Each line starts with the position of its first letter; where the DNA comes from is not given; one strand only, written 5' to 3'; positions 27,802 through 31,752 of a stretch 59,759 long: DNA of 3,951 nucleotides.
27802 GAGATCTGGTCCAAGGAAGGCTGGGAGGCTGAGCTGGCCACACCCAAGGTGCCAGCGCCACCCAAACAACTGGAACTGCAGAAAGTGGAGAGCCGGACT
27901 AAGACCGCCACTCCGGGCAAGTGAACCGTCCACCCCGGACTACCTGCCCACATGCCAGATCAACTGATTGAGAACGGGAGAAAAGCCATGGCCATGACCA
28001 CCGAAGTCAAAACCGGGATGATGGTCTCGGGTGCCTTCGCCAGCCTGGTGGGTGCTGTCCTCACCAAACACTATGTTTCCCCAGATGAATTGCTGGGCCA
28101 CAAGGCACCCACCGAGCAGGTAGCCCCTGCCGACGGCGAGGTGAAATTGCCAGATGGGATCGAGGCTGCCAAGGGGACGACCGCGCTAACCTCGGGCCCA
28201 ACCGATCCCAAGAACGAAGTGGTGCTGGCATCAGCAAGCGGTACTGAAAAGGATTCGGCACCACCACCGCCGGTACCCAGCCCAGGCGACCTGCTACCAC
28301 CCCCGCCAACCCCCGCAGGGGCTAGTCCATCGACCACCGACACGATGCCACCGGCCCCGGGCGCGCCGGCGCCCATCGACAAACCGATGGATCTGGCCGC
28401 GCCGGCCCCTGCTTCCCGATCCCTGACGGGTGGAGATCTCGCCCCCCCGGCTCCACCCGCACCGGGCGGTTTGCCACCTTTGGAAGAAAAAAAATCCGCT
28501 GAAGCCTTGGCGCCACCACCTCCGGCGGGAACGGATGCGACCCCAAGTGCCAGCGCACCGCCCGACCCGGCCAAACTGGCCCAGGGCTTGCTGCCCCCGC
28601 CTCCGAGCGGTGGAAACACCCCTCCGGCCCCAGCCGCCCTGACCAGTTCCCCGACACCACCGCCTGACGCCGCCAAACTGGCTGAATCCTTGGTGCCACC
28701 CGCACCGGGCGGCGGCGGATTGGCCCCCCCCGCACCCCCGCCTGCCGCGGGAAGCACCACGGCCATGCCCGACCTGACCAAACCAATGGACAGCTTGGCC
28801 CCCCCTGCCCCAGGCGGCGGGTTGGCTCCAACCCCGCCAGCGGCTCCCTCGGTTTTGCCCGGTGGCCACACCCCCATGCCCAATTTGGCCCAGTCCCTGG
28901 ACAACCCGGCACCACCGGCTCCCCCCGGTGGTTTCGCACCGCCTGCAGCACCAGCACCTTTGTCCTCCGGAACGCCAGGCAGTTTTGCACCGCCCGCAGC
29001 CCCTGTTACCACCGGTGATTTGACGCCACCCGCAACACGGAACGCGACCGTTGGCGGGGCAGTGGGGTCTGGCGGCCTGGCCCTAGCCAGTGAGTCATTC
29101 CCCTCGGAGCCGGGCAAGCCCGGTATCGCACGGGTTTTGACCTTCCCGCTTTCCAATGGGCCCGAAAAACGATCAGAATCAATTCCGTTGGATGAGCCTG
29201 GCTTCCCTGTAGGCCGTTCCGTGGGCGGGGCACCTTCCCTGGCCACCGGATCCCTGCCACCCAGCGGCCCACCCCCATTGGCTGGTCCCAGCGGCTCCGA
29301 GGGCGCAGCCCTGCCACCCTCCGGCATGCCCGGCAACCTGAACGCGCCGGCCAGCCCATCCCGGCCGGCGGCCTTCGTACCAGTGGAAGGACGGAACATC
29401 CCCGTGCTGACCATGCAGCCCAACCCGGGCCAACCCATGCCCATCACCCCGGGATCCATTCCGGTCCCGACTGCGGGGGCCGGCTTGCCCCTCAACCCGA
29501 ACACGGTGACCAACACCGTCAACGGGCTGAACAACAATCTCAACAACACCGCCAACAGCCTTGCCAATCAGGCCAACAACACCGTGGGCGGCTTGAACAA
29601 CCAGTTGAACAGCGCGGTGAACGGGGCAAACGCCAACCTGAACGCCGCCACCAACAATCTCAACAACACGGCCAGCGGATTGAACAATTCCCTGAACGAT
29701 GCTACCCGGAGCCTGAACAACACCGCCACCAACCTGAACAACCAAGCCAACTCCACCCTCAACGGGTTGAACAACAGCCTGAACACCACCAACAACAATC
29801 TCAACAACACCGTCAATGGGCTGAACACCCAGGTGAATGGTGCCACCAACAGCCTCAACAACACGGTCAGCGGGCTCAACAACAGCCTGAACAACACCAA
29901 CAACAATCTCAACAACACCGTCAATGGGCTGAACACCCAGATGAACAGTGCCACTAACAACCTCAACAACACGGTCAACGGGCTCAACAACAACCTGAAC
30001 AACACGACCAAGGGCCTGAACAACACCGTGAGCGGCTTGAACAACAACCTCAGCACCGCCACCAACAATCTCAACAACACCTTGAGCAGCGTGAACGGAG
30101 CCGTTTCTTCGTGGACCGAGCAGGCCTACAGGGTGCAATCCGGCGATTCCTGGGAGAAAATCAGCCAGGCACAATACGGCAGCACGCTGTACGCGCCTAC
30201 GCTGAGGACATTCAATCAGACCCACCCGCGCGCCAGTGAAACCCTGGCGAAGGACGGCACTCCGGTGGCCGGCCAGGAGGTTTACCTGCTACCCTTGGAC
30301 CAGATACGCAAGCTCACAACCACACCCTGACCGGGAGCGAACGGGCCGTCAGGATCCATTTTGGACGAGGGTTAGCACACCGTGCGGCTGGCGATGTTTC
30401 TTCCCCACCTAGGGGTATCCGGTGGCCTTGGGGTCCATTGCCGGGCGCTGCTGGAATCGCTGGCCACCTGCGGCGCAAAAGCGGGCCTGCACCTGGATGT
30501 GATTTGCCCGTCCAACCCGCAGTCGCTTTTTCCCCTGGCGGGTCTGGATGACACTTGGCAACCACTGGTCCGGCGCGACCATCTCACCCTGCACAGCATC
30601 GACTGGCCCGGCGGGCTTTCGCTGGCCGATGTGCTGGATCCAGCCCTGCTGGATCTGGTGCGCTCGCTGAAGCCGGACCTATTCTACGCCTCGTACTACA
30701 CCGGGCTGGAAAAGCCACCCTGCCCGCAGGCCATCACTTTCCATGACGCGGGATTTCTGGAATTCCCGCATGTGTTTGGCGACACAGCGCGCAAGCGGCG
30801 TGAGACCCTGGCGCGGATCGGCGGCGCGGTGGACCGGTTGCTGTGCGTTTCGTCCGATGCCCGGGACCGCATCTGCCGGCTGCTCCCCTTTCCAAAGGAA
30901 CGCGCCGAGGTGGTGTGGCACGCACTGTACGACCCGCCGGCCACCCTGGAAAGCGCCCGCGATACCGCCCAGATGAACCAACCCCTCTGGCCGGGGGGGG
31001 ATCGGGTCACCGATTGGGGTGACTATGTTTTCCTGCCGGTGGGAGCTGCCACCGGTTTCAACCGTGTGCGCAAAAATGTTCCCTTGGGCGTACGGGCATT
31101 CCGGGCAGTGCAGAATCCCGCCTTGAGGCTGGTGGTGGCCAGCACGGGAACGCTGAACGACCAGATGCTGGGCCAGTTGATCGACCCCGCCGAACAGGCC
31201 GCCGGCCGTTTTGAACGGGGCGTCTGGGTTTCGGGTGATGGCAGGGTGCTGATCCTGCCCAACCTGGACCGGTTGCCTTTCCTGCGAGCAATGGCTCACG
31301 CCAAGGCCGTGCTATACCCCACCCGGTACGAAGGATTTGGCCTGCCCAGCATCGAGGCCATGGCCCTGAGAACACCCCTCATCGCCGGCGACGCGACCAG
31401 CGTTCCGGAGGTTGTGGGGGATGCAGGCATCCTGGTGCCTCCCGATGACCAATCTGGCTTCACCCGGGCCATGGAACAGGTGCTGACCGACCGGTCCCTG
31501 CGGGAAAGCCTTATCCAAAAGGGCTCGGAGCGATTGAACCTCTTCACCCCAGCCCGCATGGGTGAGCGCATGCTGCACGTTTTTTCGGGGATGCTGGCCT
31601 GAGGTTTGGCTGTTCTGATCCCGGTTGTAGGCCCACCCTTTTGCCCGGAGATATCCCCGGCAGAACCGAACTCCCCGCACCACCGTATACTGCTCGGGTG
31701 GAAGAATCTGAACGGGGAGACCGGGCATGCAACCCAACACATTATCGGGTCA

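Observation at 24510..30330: Non-canonical head of a division/cell-wall cluster: mraZ-rsmH followed by two unknown envelope proteins instead of ftsL/ftsI/mur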

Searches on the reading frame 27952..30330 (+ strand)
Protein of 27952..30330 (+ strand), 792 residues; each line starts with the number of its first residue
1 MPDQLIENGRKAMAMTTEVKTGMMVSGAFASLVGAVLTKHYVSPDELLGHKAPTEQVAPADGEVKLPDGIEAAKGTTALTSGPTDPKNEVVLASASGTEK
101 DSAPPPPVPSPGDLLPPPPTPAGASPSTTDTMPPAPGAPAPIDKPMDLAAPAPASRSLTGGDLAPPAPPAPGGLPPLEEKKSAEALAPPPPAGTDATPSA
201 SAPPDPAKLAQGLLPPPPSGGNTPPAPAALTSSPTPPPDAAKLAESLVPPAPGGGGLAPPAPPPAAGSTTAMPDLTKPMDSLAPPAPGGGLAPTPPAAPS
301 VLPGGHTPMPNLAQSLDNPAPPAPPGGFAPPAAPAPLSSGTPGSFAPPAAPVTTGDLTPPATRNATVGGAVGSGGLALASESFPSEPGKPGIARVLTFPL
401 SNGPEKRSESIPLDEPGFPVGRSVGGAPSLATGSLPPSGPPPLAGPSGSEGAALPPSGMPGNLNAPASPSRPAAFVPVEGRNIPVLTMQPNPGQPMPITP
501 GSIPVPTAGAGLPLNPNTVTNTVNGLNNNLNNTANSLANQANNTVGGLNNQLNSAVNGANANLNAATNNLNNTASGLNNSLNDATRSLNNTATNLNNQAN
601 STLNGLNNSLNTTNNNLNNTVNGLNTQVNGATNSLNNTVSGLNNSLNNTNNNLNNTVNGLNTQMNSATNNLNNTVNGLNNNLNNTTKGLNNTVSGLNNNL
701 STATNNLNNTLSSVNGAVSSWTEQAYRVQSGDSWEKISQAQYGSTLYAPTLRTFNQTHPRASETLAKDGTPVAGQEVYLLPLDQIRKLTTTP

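Call 3: search_protein_families(library=pfam, proteins=[window:27952-30330:+], max_evalue=0.01)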
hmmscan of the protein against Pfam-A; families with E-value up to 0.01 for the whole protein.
window:27952-30330:+ (792 aa): 9 families
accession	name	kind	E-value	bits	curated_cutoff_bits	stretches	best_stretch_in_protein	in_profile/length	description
PF07464.16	ApoLp-III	-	3e-06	27.9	36.3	1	590-717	2-131/146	Apolipophorin-III precursor (apoLp-III)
PF01442.23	Apolipoprotein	-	2.3e-05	24.6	90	1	565-690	4-127/190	Apolipoprotein A1/A4/E domain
PF03036.21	Perilipin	-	0.00014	21.5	33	1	532-650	238-355/403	Perilipin family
PF02601.20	Exonuc_VII_L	-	0.00015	21.9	35.9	1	504-641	129-268/315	Exonuclease VII, large subunit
PF07889.17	DUF1664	-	0.00029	21.3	34.6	1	610-701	32-118/124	Protein of unknown function (DUF1664)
PF04799.18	Fzo_mitofusin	-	0.00032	20.6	27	0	642-705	95-157/161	fzo-like conserved region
PF10824.14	T7SS_ESX_EspC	-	0.0022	18.9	23.5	0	520-584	20-83/100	Excreted virulence factor EspC, type VII ESX diderm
PF16043.11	DUF4795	-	0.0078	16.1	34.8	0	626-692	84-148/208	Domain of unknown function (DUF4795)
PF12128.14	DUF3584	-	0.0086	14.1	31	0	534-709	281-455/1191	Protein of unknown function (DUF3584)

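Call 4: search_protein_families(library=ncbifam, proteins=[window:27952-30330:+], max_evalue=0.01)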
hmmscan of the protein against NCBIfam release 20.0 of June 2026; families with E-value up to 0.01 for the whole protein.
window:27952-30330:+ (792 aa): 8 families
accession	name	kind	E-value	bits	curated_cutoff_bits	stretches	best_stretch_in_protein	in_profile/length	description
NF033914.0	antiphage_ZorA_1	subfamily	1.5e-08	33.4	190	1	519-713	419-618/619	anti-phage ZorAB system protein ZorA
TIGR00996.1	Mtu_fam_mce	paralog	5.5e-05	22.5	140.5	1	508-671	117-282/291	MCE family protein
TIGR04527.1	mycoplas_twoTM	subfamily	0.00029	20.6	125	1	592-736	31-181/248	MG_279/MG_280 family protein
NF045780.1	TrlF_fam_ATP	equivalog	0.0004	19.2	350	1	526-710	564-765/944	TrlF family AAA-like ATPase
TIGR02169.1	SMC_prok_A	equivalog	0.00063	17.5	729.4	1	547-720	742-919/1165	chromosome segregation protein SMC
NF033916.0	antiphage_ZorA_3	subfamily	0.00069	18.6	250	1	561-711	357-502/509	anti-phage ZorAB system protein ZorA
NF038350.1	taxis_HmpF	equivalog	0.0022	16.4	200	1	544-702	374-533/553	pilus motility taxis protein HmpF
NF043078.1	MMSYN1_0168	equivalog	0.0066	15.1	800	1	542-717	76-245/649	oligopeptide ABC transporter ATP-binding protein OppF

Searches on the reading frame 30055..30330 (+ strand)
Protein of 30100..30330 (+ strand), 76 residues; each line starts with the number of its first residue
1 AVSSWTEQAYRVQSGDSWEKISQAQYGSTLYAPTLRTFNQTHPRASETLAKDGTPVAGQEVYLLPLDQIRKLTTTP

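Call 6: search_protein_families(library=pfam, proteins=[window:30100-30330:+], max_evalue=10)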
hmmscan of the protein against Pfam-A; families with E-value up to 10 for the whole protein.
window:30100-30330:+ (76 aa): 1 family
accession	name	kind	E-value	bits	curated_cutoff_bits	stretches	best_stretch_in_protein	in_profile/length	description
PF01476.26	LysM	-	0.0098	16.3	20.9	1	10-27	1-17/43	LysM domain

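Call 37: search_solved_structures(query=A5, max_evalue=10, show_alignments=3)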
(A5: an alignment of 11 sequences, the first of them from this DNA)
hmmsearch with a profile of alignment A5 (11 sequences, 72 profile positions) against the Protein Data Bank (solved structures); distinct sequences matched with E-value up to 10: 25.
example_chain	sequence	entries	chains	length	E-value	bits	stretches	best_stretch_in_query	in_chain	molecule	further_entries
6xwe_A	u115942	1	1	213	0.0039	20.2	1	7-41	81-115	LysM domain receptor-like kinase 3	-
8i2e_B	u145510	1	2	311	0.005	19.9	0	2-23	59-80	Probable peptidoglycan endopeptidase LytE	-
7pvc_A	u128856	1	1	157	0.0091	19.1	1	6-64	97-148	Potassium binding protein Kbp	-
9h24_A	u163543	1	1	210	0.012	18.7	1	7-41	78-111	LysM receptor kinase K1B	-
5ls2_A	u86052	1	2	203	0.014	18.5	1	7-40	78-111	LysM type receptor kinase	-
9h6v_A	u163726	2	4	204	0.014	18.5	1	7-40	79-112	LysM type receptor kinase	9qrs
9h3b_A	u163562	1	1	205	0.014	18.5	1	7-40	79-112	LysM type receptor kinase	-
5iue_A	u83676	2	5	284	0.026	17.6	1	5-36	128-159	cDNA FLJ39643 fis, clone SMINT2004023, highly similar to HLA class I histocompatibility an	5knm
7vcm_A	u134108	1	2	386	0.047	16.8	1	6-64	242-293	Green fluorescent protein,Potassium binding protein Kbp,Green fluorescent protein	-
5k2l_A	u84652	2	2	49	0.069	16.3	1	7-25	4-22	Chitinase, lysozyme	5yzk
4b8v_A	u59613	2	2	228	0.079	16.1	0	8-23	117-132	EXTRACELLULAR PROTEIN 6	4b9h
6q40_A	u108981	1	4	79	0.18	14.9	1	5-26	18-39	LysM domain-containing protein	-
7r1l_A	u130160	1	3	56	0.19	14.8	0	43-65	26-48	Spore coat assembly protein SafA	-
5yz6_A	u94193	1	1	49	0.23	14.6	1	7-25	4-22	Chitinase, lysozyme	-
8zex_A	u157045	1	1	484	0.27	14.4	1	6-63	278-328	HaloKbp1a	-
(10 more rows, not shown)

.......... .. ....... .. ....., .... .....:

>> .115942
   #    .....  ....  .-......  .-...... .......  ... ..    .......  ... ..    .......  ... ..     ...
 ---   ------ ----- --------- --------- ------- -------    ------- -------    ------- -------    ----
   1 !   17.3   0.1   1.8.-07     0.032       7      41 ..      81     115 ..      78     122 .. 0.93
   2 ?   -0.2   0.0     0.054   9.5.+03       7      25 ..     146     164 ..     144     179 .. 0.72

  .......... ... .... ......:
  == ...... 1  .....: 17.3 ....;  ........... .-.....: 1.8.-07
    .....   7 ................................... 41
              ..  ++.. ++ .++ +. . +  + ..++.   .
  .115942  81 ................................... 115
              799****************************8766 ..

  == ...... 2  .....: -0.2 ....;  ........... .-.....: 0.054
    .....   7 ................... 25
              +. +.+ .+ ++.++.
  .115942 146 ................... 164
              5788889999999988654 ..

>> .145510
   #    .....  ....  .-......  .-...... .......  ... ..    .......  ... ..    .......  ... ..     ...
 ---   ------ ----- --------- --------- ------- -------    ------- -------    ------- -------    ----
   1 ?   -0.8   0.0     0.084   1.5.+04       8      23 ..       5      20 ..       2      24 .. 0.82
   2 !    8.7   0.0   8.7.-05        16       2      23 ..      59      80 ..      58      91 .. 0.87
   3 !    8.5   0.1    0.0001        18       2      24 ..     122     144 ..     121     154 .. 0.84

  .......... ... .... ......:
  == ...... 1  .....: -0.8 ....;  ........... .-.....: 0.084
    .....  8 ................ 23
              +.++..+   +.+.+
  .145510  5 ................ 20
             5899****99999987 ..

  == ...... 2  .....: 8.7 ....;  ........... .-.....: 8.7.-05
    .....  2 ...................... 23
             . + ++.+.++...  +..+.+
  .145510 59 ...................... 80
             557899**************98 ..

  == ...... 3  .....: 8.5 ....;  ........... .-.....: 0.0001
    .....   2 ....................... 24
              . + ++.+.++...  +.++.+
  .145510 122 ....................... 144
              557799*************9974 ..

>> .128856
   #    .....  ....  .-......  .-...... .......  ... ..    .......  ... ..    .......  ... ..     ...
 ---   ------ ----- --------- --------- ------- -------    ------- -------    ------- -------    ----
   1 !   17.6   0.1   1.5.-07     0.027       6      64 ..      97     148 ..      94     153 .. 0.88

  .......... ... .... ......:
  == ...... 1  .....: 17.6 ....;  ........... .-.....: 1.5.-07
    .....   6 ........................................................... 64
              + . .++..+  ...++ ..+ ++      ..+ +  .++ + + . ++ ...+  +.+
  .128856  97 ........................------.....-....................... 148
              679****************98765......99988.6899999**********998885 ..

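Call 55: predict_structure(alignment_id=A4)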
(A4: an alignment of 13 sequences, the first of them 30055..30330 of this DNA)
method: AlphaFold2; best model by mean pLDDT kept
length: 91 residues; sequences in the alignment: 13
mean_pLDDT: 75.2   pTM: 0.63
mean pLDDT of the five models: 75.2, 74.6, 74.6, 74.2, 72.3
residues with pLDDT >= 90: 24; 70-90: 40; 50-70: 8; < 50: 19
segments of 3 or more residues with pLDDT < 50: 1-3, 5-19
pLDDT, mean of each block of 10 residues (from residue 1): 40 41 84 93 92 81 80 88 82 41
secondary structure, 60 per line:
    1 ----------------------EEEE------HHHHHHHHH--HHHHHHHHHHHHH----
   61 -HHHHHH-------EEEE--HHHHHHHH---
elements in order: E23-26 H33-41 H44-56 H62-67 E75-78 H81-88

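Call 59: fold_search(model_id=the predicted structure, library=pdb)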
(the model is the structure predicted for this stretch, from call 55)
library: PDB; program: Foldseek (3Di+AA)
matches with E <= 10: 65; with E <= 0.001: 0
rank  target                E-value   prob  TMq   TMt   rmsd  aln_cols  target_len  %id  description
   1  8zex                  2.0e-02  1.00  0.47  0.11   2.9        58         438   26  Biosensor HaloKbp1a (released 2024-12-18)
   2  7vcm_B                6.6e-02  1.00  0.51  0.14   2.5        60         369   22  crystal structure of GINKO1 (released 2022-07-27)
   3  9euf_L                9.0e-02  0.99  0.52  0.24   5.3        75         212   16  Cryo-EM structure of Staphylococcus aureus bacteriophage phi812 baseplate in the pre-contraction state - complete (released 2025-04-09)
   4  7vcm_A                1.1e-01  1.00  0.51  0.14   2.5        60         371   22  crystal structure of GINKO1 (released 2022-07-27)
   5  9gtp_M                1.4e-01  0.97  0.45  0.20   3.8        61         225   23  Cryo-EM structure of a contractile injection system in Streptomyces coelicolor, the baseplate complex in extended stat (released 2025-06-18)
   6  9eui_A                1.8e-01  0.96  0.46  0.19   5.4        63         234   19  Cryo-EM structure of Staphylococcus aureus bacteriophage phi812 baseplate in the post-contraction state - complete (released 2025-04-09)
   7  7pvc_MODEL_1_A        2.0e-01  0.92  0.43  0.27   3.3        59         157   24  The structure of Kbp.K from E. coli with potassium bound. (released 2021-10-13)
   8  7aeb_M                2.2e-01  0.97  0.47  0.20   4.1        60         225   18  Cryo-EM structure of an extracellular contractile injection system in marine bacterium Algoriphagus machipongonensis,  (released 2022-02-16)
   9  9gb2_S                2.6e-01  0.87  0.48  0.23  13.4        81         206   16  Extended phiCD508 baseplate (released 2025-03-26)
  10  4uz2_B                3.6e-01  0.95  0.44  0.41   2.5        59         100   22  Crystal structure of the N-terminal LysM domains from the putative NlpC/P60 D,L endopeptidase from T. thermophilus (released 2015-01-14)
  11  7b5h_AK               3.8e-01  0.93  0.47  0.20   2.4        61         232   18  Cryo-EM structure of the contractile injection system base plate from Anabaena PCC7120 (released 2022-02-23)
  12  8kea_J                5.6e-01  0.87  0.49  0.31   4.4        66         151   11  Cyanophage A-1(L) baseplate-initiators (released 2024-04-10)
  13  9vzk_d                6.3e-01  0.69  0.48  0.40   3.2        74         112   16  Cryo-EM structure of bacteriophage P1 baseplate in C3 (released 2025-10-22)
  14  4uz2_A                6.7e-01  0.63  0.38  0.35   3.4        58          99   22  Crystal structure of the N-terminal LysM domains from the putative NlpC/P60 D,L endopeptidase from T. thermophilus (released 2015-01-14)
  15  9g8s_S                8.1e-01  0.72  0.45  0.23   2.8        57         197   16  C3 reconstruction of extended phiCD508 needle (released 2025-04-09)
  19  4uz2_C                1.1e+00  0.47  0.37  0.35   3.5        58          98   22  Crystal structure of the N-terminal LysM domains from the putative NlpC/P60 D,L endopeptidase from T. thermophilus (released 2015-01-14)
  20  4uz2_D                1.3e+00  0.66  0.42  0.40   2.6        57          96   21  Crystal structure of the N-terminal LysM domains from the putative NlpC/P60 D,L endopeptidase from T. thermophilus (released 2015-01-14)
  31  4uz3_C                2.0e+00  0.33  0.38  0.65   3.5        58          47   22  Crystal structure of the N-terminal LysM domains from the putative NlpC/P60 D,L endopeptidase from T. thermophilus bou (released 2015-01-14)
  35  4xcm_B                2.7e+00  0.38  0.41  0.19   2.2        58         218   24  Crystal structure of the putative NlpC/P60 D,L endopeptidase from T. thermophilus (released 2015-01-14)
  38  4xcm_A                3.0e+00  0.28  0.40  0.22   3.2        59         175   25  Crystal structure of the putative NlpC/P60 D,L endopeptidase from T. thermophilus (released 2015-01-14)
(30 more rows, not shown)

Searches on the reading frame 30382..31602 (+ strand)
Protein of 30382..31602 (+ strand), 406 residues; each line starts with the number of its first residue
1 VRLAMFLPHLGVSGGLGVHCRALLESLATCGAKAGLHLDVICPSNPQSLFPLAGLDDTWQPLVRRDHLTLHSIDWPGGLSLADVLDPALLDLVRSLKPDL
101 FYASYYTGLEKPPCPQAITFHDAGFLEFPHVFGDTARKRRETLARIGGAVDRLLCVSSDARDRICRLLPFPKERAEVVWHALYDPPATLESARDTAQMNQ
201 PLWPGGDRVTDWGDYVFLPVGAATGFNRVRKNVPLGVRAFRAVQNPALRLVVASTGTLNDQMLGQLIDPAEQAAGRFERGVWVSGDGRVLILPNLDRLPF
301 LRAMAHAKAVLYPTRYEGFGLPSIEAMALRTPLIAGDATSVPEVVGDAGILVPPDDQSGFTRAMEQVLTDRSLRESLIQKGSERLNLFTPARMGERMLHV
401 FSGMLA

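Call 3: search_protein_families(library=pfam, proteins=[window:30382-31602:+], max_evalue=0.01)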
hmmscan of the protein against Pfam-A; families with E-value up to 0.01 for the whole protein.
window:30382-31602:+ (406 aa): 6 families
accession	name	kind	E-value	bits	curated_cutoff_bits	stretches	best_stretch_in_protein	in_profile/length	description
PF00534.26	Glycos_transf_1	-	7.5e-17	61.8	26.4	1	303-383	89-171/172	Glycosyl transferases group 1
PF13692.12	Glyco_trans_1_4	-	1.8e-16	61.1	27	1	226-370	10-142/142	Glycosyl transferases group 1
PF13439.12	Glyco_transf_4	-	4.1e-12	46.9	28.5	1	14-179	2-163/170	Glycosyltransferase Family 4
PF13579.12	Glyco_trans_4_4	-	3.2e-06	28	29.7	1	14-178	1-155/158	Glycosyl transferase 4-like domain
PF20706.3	GT4-conflict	-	5.6e-05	22.7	26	1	302-348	277-323/385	Family 4 Glycosyltransferase in conflict systems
PF13524.12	Glyco_trans_1_2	-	0.0024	18.3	25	1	285-385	21-129/144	Glycosyl transferase-like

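Call 4: search_protein_families(library=ncbifam, proteins=[window:30382-31602:+], max_evalue=0.01)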
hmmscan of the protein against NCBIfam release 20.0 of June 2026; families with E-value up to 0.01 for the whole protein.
window:30382-31602:+ (406 aa): 15 families
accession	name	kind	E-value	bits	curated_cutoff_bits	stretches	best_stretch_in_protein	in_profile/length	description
NF041876.1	EPS_EpsE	equivalog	3.2e-10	39.8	400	1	301-385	290-376/389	exopolysaccharide biosynthesis GT4 family glycosyltransferase EpsE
TIGR02149.1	glgA_Coryne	subfamily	4.3e-10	39.3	302.4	1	301-401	278-387/391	glycogen synthase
TIGR04047.1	MSMEG_0565_glyc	hypoth_equivalog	5e-10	39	259.85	1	228-398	203-368/373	MSMEG_0565 family glycosyltransferase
NF038298.1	EPS_HpsO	equivalog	7.5e-10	38.1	575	1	317-401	299-384/388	hormogonium polysaccharide biosynthesis glycosyltransferase HpsO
TIGR03999.1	thiol_BshA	equivalog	3.1e-09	36.2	273.7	1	288-397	256-366/375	N-acetyl-alpha-D-glucosaminyl L-malate synthase BshA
TIGR03088.1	stp2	hypoth_equivalog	6.2e-08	32.1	409.05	1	303-402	269-371/374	TIGR03088 family PEP-CTERM/XrtA system glycosyltransferase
TIGR03449.1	mycothiol_MshA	equivalog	1.9e-07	30.3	462.5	1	305-402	302-401/406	D-inositol-3-phosphate glycosyltransferase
NF053787.1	GlcN_PG_synth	equivalog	2.7e-07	29.8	480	1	302-370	257-326/361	N-acetylglucosaminyl phosphatidylglycerol synthase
NF050063.1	ProtGlycPglJ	equivalog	8.5e-07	28.5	500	1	231-398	207-360/363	N-acetylgalactosamine-N,N'-diacetylbacillosaminyl-diphospho-undecaprenol 4-alpha-N-acetylgalactosaminyltransferase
NF038229.1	Glyco4_Geo_Pelo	equivalog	0.0005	19.2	400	1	303-404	234-336/338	GPMC system family 4 glycosyltransferase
NF047684.1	TeichurnBiosyTuaC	equivalog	0.0006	18.9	550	1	309-380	292-364/391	teichuronic acid biosynthesis protein TuaC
NF047880.1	glyco_SdgA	exception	0.00099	17.8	800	1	302-378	385-464/488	serine-aspartate repeat adhesin O-glycosyltransferase SdgA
TIGR02468.1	sucrsPsyn_pln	equivalog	0.0013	16.6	1143.95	1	303-389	567-656/1051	sucrose-phosphate synthase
NF050056.1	ProtGlycPglH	equivalog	0.0075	15.4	600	1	348-400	297-349/354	GalNAc-alpha-(1->4)-GalNAc-alpha-(1->3)-diNAcBac-PP-undecaprenol alpha-1,4-N-acetyl-D-galactosaminyltransferase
TIGR02472.1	sucr_P_syn_N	equivalog_domain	0.0082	15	576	0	307-381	340-417/439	sucrose-phosphate synthase, putative, glycosyltransferase domain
